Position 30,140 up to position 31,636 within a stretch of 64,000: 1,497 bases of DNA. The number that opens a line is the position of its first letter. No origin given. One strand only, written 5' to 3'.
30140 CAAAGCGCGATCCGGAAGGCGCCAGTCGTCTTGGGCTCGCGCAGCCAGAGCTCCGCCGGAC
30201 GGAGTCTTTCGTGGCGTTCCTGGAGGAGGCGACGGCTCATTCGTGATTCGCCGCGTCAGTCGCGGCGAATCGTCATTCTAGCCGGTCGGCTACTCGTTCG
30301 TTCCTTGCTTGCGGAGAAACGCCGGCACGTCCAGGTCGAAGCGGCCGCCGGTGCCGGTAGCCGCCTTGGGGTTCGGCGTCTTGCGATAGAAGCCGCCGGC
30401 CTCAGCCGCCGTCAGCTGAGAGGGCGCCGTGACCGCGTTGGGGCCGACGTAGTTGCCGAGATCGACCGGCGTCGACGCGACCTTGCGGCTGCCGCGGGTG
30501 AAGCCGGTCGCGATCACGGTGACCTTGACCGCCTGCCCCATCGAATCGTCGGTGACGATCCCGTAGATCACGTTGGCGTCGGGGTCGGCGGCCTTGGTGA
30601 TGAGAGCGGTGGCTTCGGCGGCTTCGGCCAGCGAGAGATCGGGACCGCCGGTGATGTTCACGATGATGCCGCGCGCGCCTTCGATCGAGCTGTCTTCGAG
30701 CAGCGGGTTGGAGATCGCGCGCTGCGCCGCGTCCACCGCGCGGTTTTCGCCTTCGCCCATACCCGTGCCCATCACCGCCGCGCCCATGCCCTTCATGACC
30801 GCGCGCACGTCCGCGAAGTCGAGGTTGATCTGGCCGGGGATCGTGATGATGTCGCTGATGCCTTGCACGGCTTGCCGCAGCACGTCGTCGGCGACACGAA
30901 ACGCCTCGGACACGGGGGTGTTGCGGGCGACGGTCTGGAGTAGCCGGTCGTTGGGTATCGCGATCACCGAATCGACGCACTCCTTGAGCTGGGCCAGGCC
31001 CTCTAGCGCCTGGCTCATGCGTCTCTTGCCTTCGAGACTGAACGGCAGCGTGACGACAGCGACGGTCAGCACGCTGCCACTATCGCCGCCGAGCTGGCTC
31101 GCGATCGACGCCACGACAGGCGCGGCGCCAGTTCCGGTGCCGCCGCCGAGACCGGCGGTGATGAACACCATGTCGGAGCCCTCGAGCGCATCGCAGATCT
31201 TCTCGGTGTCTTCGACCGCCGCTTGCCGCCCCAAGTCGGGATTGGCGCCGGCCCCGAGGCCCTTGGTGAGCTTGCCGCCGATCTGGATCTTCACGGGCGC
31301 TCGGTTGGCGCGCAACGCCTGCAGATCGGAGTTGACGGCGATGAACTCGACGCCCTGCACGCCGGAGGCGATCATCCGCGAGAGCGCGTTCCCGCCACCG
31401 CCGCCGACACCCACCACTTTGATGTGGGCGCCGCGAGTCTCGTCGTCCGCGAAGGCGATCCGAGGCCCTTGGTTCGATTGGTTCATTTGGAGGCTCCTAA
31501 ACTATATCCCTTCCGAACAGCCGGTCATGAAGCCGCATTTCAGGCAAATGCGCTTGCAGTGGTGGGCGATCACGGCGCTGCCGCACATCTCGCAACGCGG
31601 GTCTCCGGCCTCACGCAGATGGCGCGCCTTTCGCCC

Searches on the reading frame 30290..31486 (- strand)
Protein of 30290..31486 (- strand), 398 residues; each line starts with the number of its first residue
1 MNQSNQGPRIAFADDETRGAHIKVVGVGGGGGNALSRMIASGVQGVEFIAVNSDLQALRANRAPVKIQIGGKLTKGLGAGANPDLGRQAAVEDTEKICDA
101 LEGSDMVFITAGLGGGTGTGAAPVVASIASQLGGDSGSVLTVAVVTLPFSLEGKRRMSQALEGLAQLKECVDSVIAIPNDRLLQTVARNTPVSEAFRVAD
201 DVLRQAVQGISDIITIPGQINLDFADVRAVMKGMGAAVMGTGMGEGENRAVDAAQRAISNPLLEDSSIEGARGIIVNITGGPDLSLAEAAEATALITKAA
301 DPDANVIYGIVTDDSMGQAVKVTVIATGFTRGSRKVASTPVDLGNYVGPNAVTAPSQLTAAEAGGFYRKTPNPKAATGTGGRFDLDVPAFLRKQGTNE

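Call 3: search_protein_families(library=pfam, proteins=[window:30290-31486:-], max_evalue=1)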
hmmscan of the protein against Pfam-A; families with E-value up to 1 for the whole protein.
window:30290-31486:- (398 aa): 5 families
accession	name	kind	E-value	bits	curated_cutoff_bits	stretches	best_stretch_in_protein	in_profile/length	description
PF00091.31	Tubulin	-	4.1e-45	154.8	33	1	22-185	2-188/190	Tubulin/FtsZ family, GTPase domain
PF12327.13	FtsZ_C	-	8.7e-32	109.7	27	1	235-329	1-94/95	FtsZ family, C-terminal domain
PF13809.12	Tubulin_2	-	0.0025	17.6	27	1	78-169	116-230/356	Tubulin like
PF00899.27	ThiF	-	0.17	11.5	28.1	1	18-48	19-49/238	ThiF family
PF13460.12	NAD_binding_10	-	0.19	12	27.2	1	88-124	45-81/184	NAD(P)H-binding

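Call 74: list_cluster_members(proteins=[window:31505-31708:-, window:30290-31486:-])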
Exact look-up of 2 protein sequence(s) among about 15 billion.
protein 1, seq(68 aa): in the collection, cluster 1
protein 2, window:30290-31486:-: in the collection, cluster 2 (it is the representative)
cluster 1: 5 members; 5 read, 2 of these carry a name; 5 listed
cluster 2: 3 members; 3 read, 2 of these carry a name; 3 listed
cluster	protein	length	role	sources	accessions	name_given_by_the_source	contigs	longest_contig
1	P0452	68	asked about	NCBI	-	-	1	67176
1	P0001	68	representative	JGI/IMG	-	ribosomal protein L32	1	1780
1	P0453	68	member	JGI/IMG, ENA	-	hypothetical protein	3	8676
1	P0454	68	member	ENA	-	-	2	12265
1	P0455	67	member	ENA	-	-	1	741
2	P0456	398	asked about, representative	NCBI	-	-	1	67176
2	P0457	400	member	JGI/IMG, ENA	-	cell division protein FtsZ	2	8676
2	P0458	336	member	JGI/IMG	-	cell division protein FtsZ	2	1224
